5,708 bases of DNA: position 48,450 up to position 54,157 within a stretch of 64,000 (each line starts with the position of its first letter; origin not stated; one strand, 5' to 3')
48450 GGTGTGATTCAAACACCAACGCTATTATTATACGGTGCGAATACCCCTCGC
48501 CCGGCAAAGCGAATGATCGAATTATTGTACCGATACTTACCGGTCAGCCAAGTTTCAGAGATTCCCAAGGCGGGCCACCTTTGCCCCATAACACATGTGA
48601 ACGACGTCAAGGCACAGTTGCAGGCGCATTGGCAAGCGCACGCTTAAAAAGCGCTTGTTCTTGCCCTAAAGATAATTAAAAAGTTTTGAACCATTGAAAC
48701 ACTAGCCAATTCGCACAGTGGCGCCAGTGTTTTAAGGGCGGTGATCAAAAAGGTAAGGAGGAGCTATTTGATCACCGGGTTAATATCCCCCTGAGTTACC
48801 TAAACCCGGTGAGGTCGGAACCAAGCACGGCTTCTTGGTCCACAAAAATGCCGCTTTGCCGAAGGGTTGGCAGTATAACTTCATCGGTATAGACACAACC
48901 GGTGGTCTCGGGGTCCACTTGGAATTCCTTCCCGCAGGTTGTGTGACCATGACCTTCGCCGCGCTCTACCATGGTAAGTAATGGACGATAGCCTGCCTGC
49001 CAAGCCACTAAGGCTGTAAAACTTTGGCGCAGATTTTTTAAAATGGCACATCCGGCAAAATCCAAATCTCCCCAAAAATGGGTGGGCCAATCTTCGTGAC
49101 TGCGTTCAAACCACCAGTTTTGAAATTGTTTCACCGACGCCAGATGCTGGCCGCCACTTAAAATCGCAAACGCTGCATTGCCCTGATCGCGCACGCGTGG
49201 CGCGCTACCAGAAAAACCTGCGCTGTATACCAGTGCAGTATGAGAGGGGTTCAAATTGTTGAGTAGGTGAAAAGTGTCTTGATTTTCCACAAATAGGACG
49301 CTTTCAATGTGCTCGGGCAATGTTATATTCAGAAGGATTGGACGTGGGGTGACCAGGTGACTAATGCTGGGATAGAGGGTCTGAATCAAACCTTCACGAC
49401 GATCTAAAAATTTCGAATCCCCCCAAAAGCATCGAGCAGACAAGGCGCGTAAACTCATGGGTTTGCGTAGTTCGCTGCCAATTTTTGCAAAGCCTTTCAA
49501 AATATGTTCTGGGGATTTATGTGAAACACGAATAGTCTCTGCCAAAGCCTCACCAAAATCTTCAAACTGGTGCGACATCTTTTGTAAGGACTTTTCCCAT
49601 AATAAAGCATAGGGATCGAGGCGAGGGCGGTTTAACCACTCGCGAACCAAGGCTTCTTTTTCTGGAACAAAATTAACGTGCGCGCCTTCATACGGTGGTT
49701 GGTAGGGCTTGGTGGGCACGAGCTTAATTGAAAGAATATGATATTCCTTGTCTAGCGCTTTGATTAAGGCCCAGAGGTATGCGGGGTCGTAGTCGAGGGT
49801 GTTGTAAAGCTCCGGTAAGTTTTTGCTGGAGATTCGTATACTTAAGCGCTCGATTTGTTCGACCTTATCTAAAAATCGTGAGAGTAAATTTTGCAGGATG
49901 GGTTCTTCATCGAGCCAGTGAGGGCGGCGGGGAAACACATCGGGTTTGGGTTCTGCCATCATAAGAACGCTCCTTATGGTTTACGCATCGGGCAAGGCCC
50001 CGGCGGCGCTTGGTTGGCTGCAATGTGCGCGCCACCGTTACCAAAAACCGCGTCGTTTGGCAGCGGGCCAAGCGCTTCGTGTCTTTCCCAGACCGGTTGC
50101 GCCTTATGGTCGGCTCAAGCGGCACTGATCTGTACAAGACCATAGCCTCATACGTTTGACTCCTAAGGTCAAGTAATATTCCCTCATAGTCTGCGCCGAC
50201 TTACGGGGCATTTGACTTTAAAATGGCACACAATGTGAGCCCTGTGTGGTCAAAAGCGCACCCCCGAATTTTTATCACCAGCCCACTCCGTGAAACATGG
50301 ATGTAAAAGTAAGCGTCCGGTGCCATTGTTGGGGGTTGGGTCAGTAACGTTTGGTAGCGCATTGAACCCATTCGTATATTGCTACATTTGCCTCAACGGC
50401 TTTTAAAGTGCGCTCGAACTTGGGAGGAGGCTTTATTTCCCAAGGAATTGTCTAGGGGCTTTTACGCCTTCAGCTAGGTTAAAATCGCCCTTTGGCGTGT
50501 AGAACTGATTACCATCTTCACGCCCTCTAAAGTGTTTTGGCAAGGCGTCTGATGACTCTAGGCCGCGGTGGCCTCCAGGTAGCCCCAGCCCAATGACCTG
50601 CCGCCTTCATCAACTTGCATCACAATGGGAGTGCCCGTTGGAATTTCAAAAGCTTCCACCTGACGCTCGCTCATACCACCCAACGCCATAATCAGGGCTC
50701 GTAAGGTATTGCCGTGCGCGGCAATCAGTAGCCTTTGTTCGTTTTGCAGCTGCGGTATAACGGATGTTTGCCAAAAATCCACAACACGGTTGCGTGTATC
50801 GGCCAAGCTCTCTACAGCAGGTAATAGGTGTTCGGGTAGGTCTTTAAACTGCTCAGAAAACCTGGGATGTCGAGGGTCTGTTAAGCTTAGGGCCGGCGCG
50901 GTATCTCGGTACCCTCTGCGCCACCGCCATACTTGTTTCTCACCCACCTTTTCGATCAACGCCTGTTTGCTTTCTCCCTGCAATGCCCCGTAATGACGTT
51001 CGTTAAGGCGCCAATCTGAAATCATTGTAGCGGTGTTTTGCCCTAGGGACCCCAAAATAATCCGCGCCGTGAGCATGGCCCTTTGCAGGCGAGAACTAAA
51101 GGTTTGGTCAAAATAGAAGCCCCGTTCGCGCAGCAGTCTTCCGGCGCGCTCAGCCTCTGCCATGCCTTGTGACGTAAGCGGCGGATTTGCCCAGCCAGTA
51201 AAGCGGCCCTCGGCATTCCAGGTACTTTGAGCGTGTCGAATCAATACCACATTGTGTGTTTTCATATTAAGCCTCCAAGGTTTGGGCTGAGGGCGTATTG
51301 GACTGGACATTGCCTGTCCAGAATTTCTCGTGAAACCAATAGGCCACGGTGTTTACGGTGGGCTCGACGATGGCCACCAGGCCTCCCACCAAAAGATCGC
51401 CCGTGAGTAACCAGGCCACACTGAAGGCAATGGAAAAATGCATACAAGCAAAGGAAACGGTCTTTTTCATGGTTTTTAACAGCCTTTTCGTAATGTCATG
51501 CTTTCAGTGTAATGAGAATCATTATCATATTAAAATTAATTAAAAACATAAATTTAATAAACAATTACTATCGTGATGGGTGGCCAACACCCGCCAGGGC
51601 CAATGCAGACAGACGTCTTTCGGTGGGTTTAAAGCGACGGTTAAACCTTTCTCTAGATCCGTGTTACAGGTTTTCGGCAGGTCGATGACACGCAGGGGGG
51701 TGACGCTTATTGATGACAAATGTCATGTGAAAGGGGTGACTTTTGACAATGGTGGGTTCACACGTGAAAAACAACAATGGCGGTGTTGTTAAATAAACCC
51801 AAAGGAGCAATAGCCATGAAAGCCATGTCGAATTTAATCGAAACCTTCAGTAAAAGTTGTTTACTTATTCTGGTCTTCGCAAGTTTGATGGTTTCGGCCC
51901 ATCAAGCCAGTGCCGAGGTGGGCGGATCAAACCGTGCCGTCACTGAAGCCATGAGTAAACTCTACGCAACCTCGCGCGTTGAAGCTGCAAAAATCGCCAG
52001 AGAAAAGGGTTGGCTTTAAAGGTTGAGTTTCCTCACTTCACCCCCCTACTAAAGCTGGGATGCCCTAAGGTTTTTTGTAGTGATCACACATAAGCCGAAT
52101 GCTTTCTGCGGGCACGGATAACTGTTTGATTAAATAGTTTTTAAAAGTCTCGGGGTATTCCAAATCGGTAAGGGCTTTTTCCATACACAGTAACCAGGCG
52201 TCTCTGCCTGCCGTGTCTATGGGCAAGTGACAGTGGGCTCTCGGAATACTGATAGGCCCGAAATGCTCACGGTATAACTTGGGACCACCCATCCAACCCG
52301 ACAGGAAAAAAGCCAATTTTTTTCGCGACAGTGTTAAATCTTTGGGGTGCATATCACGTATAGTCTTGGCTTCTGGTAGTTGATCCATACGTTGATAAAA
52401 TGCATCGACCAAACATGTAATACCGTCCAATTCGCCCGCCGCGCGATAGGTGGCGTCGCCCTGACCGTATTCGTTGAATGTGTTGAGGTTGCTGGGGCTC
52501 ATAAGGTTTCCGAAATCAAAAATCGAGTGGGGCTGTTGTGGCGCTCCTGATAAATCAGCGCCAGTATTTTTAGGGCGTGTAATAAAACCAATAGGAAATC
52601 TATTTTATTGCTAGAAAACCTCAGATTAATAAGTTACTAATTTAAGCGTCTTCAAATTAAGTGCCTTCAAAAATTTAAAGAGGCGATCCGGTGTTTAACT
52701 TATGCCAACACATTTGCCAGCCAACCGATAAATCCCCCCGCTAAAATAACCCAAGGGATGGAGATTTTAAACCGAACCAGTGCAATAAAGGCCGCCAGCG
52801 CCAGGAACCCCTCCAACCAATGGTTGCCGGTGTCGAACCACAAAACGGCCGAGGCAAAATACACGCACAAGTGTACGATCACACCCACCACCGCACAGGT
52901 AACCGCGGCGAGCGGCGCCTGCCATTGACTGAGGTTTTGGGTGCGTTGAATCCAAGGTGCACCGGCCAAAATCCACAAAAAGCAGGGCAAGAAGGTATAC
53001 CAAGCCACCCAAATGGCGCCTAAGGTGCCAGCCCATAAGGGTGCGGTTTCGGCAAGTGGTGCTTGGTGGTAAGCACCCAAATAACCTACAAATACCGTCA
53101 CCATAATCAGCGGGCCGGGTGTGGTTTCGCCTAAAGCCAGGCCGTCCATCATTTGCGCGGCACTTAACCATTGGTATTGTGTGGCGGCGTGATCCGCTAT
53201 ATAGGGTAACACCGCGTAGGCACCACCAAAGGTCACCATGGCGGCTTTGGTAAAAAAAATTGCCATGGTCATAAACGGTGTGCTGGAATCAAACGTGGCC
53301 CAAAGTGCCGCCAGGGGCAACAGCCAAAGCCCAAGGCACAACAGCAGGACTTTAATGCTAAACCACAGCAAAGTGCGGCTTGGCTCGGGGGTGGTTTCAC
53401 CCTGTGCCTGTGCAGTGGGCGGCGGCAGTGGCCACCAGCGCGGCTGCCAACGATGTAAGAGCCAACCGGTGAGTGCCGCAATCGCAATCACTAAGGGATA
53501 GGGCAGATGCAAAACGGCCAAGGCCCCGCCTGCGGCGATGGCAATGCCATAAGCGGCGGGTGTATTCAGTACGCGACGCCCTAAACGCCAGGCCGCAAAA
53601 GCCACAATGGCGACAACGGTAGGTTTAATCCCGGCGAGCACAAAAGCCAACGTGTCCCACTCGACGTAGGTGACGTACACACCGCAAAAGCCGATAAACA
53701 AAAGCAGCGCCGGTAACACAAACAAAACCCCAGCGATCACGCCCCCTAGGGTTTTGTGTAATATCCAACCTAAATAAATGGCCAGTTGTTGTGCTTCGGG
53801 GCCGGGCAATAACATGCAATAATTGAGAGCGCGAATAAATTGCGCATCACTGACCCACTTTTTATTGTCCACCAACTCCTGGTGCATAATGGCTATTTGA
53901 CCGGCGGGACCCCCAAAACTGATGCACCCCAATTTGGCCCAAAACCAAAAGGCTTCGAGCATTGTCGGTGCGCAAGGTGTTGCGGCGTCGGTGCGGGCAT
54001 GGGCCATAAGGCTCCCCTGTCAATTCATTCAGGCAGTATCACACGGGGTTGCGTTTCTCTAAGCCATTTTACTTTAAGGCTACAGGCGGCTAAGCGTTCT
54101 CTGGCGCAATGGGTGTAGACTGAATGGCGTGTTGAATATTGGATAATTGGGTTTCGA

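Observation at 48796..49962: Orphan JetD-like (DUF3322/DUF2220, Toprim) protein without Wadjet SMC partners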

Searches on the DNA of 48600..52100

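Call 54: search_rna_families(source=window, start=48600, end=52100, threshold=evalue, max_evalue=1)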
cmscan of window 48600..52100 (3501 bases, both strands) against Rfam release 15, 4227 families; matches with E-value up to 1: 0.
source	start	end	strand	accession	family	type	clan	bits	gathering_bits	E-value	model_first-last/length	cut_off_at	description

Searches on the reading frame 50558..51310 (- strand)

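Call 9: search_protein_families(library=pfam, proteins=[window:50558-51310:-], max_evalue=0.001)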
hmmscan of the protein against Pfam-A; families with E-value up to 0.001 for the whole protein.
window:50558-51310:- (250 aa): 1 family
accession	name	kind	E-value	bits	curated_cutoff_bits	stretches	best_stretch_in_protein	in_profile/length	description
PF00300.27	His_Phos_1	-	2.5e-37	128.8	21.7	2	21-139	1-114/194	Histidine phosphatase superfamily (branch 1)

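Call 10: search_protein_families(library=padloc, proteins=[window:50558-51310:-], max_evalue=0.001)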
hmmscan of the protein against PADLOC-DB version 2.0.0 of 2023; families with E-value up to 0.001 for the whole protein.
window:50558-51310:- (250 aa): 0 families

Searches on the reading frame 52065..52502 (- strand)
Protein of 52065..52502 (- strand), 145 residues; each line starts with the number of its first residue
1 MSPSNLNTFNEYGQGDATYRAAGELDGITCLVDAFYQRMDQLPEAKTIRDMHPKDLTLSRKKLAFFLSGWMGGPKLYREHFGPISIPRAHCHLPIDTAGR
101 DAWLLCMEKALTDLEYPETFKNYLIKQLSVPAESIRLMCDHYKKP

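Call 9: search_protein_families(library=pfam, proteins=[window:52065-52502:-], max_evalue=0.001)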
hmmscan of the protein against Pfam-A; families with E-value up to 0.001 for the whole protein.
window:52065-52502:- (145 aa): 1 family
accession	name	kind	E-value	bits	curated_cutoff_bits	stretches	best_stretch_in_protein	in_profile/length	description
PF01152.27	Bac_globin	-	8.9e-22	78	21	1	19-128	3-112/121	Bacterial-like globin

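Call 10: search_protein_families(library=padloc, proteins=[window:52065-52502:-], max_evalue=0.001)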
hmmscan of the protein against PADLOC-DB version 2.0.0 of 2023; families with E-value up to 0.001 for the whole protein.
window:52065-52502:- (145 aa): 0 families

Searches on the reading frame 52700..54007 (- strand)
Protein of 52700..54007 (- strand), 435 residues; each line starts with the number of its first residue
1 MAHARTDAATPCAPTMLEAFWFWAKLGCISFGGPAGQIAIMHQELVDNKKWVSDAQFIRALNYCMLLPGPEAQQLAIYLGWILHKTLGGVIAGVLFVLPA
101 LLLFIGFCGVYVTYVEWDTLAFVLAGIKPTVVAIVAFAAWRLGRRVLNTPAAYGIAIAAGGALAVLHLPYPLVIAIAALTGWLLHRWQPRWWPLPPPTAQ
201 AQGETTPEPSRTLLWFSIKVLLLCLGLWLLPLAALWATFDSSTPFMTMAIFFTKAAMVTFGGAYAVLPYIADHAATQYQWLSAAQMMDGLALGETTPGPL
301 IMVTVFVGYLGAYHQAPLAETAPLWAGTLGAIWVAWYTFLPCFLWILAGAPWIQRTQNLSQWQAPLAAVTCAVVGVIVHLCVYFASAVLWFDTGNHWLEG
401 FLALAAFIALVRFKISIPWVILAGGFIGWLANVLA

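Call 9: search_protein_families(library=pfam, proteins=[window:52700-54007:-], max_evalue=0.001)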
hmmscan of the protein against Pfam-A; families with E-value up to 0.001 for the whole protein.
window:52700-54007:- (435 aa): 1 family
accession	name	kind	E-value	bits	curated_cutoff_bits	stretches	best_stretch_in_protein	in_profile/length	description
PF02417.20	Chromate_transp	-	3.2e-74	248.9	28.6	2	18-182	2-166/166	Chromate transporter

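Call 10: search_protein_families(library=padloc, proteins=[window:52700-54007:-], max_evalue=0.001)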
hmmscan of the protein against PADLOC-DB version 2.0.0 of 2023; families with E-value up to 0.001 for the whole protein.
window:52700-54007:- (435 aa): 0 families
